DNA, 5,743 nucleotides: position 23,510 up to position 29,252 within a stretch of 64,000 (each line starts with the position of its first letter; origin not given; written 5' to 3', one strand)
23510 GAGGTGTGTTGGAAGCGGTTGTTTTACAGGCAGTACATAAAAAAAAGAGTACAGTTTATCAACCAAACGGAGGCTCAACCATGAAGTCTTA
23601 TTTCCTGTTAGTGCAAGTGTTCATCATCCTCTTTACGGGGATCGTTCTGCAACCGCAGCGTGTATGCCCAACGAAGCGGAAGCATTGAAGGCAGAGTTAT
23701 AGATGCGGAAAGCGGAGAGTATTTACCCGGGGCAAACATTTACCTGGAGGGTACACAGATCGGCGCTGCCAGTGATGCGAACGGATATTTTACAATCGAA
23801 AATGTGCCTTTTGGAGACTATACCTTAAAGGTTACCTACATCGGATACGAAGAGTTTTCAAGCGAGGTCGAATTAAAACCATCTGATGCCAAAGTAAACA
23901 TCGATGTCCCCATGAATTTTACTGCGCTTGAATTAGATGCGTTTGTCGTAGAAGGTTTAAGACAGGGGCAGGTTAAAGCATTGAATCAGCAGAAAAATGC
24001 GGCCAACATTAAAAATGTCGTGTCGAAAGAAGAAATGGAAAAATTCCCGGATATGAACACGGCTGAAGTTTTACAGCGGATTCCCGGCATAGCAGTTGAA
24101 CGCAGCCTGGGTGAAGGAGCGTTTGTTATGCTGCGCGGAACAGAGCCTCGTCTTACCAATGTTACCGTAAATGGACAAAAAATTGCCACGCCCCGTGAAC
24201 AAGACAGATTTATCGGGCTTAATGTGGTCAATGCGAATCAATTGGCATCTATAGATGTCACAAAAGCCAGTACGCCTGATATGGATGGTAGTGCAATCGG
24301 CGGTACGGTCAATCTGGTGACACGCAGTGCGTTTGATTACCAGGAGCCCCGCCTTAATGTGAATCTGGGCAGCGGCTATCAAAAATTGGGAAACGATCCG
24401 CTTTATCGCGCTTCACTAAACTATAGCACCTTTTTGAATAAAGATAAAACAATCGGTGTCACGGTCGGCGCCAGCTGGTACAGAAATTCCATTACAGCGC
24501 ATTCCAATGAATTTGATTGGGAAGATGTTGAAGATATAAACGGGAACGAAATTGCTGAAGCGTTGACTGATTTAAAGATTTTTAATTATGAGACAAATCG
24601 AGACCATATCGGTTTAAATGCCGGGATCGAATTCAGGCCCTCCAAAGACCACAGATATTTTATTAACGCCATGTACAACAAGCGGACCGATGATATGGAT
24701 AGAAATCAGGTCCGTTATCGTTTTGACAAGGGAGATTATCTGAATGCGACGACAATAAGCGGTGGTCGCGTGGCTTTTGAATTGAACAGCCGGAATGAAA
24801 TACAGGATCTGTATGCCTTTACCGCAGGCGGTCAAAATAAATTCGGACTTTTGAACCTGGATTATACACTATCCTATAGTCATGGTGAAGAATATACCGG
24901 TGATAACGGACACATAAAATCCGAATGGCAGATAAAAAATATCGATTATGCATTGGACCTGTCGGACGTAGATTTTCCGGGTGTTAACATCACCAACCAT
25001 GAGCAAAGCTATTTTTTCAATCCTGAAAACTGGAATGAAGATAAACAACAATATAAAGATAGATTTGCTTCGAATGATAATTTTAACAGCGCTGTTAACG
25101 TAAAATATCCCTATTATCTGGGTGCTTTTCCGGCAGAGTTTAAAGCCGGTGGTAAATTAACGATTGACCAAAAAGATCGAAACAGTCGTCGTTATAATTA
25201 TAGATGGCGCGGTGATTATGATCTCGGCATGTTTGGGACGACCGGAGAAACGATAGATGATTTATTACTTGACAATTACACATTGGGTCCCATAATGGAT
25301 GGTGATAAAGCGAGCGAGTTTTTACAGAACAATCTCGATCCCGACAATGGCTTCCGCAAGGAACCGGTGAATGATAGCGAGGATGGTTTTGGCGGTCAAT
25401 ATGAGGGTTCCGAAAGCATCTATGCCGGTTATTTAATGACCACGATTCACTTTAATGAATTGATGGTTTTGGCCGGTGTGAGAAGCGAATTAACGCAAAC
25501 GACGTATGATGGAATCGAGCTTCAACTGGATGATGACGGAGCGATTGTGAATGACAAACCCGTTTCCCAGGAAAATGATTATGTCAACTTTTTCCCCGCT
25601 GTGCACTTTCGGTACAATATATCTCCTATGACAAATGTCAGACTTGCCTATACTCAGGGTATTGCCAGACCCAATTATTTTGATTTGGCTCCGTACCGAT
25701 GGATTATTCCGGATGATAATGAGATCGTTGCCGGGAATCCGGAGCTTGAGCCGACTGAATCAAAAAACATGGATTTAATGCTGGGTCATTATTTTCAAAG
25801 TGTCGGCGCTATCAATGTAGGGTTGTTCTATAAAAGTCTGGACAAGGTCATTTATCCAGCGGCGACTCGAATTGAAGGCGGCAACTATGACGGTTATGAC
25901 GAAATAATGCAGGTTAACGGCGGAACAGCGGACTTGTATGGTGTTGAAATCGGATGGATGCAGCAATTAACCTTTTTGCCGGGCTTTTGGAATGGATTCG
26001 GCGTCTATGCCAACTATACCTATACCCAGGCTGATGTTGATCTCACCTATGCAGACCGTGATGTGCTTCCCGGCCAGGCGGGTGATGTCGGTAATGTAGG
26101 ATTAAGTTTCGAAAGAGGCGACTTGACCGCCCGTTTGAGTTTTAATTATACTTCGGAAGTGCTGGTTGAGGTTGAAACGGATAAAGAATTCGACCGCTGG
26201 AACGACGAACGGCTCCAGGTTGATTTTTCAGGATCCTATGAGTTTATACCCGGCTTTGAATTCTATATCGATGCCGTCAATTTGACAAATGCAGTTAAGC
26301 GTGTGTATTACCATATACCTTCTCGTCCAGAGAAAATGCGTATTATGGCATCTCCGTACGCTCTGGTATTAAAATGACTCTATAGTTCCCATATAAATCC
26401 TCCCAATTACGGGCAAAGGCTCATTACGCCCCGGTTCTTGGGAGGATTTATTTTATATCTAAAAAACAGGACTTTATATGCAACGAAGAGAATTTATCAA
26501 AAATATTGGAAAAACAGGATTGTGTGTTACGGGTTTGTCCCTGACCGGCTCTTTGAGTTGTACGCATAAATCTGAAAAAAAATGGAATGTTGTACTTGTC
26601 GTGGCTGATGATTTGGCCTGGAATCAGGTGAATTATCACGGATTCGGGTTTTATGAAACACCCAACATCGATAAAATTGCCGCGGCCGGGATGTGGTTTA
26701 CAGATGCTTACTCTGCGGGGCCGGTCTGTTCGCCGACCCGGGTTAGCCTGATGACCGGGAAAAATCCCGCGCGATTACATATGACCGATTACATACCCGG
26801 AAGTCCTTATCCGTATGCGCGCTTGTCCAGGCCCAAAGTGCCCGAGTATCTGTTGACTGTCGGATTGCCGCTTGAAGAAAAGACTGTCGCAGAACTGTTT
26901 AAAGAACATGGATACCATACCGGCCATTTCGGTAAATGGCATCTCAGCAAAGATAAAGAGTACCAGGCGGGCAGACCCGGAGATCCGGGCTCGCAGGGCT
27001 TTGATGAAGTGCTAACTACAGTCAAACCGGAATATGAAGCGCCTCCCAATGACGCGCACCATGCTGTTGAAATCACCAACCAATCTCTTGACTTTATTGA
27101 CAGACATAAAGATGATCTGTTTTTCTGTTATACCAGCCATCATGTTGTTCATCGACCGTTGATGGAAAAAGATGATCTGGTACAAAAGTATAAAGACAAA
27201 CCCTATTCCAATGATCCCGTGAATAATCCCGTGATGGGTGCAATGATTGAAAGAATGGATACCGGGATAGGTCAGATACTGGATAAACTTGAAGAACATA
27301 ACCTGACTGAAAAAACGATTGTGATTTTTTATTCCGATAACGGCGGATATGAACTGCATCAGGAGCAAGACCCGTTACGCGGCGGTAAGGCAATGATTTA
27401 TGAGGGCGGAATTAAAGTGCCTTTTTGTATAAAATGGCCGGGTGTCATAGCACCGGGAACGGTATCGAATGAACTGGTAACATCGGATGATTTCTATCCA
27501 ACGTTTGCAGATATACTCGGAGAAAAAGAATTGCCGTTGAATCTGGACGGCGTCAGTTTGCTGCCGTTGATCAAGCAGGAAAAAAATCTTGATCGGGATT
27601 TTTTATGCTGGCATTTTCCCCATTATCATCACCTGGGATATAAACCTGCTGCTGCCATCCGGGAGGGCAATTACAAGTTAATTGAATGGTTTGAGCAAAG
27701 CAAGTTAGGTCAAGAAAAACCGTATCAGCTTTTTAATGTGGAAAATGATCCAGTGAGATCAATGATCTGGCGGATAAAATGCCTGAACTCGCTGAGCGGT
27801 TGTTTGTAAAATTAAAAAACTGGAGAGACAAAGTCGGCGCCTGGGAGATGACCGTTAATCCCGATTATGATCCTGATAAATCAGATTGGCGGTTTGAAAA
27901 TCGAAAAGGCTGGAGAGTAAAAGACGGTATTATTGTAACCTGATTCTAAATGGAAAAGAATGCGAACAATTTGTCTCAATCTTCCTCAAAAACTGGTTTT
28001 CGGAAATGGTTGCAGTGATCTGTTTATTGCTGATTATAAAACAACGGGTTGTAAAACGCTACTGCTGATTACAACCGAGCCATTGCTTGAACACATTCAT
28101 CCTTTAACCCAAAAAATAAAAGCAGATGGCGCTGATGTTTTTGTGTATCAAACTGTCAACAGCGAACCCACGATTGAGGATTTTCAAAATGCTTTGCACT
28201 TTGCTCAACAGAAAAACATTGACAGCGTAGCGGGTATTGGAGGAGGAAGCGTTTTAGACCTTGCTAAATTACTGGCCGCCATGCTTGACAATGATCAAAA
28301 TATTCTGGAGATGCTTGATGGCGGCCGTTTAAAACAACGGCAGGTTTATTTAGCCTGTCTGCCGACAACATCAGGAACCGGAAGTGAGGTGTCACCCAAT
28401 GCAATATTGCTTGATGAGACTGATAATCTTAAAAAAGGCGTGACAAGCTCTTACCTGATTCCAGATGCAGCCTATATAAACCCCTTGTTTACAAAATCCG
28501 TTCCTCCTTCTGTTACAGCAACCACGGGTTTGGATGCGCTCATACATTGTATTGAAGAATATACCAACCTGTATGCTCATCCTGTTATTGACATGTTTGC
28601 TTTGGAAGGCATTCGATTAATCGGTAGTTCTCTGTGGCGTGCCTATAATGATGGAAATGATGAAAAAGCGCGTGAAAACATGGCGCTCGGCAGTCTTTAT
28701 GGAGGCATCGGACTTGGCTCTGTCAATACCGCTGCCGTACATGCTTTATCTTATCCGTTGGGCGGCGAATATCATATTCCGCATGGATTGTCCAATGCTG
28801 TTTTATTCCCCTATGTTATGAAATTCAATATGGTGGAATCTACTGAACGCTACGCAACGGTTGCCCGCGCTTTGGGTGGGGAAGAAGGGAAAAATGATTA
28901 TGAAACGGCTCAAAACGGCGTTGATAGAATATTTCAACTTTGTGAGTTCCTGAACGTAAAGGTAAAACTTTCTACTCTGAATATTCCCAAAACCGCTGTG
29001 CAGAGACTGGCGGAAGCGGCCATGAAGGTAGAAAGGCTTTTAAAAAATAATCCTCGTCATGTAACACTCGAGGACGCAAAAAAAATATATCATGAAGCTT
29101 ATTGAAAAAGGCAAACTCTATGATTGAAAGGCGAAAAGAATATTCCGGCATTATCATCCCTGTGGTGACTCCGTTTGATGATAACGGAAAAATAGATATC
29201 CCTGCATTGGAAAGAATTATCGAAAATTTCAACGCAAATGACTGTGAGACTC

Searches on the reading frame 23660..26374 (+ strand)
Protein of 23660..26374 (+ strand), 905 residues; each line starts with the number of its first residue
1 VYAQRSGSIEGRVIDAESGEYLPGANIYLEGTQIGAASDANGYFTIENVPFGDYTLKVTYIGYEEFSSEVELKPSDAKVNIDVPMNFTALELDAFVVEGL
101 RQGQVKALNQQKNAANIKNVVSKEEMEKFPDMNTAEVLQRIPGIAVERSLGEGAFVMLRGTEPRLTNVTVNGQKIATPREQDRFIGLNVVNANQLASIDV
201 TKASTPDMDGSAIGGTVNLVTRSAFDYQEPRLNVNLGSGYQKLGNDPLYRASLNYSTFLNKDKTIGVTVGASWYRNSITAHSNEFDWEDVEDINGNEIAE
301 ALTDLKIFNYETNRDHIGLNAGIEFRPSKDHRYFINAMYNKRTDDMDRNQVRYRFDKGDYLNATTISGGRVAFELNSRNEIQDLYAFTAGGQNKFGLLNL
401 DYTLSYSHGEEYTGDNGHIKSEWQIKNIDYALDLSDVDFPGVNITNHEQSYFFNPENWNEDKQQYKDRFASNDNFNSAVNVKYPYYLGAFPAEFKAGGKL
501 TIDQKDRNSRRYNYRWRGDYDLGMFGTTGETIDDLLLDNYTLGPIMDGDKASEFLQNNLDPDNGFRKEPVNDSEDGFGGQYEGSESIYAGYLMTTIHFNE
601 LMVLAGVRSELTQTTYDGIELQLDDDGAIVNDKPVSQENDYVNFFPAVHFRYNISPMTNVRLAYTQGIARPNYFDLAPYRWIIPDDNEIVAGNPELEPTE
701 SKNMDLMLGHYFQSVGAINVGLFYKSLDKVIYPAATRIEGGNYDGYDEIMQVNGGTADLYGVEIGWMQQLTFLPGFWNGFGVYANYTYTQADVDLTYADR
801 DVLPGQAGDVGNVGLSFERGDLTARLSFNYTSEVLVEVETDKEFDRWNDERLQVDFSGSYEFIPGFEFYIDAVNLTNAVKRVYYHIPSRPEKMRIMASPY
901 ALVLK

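Call 62: search_protein_families(library=pfam, proteins=[window:23660-26374:+], max_evalue=0.00001)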
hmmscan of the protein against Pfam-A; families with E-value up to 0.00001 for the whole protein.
window:23660-26374:+ (905 aa): 5 families
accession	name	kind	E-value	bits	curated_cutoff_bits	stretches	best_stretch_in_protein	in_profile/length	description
PF14905.12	OMP_b-brl_3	-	3.3e-28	99.3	27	1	573-834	100-338/408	Outer membrane protein beta-barrel family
PF00593.30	TonB_dep_Rec_b-barrel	-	3.3e-25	90.3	27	1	427-875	83-436/436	TonB dependent receptor-like, beta-barrel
PF13715.12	CarbopepD_reg_2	-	7.3e-23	80.9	32.2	1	9-97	1-88/88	CarboxypepD_reg-like domain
PF13620.12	CarboxypepD_reg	-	2.4e-17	63.5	32.3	1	8-83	1-79/82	Carboxypeptidase regulatory-like domain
PF07715.20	Plug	-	2.5e-16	60.5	23.9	1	112-216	3-107/107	TonB-dependent Receptor Plug Domain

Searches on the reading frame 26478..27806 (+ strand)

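Call 62: search_protein_families(library=pfam, proteins=[window:26478-27806:+], max_evalue=0.00001)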
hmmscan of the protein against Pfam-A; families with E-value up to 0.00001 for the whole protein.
window:26478-27806:+ (443 aa): 3 families
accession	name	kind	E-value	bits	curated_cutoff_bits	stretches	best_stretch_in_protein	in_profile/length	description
PF00884.28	Sulfatase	-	8.5e-53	180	25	1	37-348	2-300/301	Sulfatase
PF16347.10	SGSH_C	-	1.4e-17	64.7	29.3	1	304-426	8-126/154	N-sulphoglucosamine sulphohydrolase, C-terminal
PF01663.27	Phosphodiest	-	3.1e-10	40.6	23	1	38-293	1-224/342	Type I phosphodiesterase / nucleotide pyrophosphatase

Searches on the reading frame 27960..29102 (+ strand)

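Call 62: search_protein_families(library=pfam, proteins=[window:27960-29102:+], max_evalue=0.00001)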
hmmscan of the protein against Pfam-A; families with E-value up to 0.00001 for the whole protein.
window:27960-29102:+ (381 aa): 3 families
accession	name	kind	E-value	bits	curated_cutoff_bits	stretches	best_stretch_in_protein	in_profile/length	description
PF25137.1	ADH_Fe_C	-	8.8e-58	195.6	27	1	186-381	1-194/194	Fe-containing alcohol dehydrogenase family, C-terminal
PF00465.25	Fe-ADH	-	1.9e-37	128.9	31.3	1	9-175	1-168/168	Iron-containing alcohol dehydrogenase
PF13685.12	Fe-ADH_2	-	3.6e-07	30.7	28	1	38-109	26-97/149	Iron-containing alcohol dehydrogenase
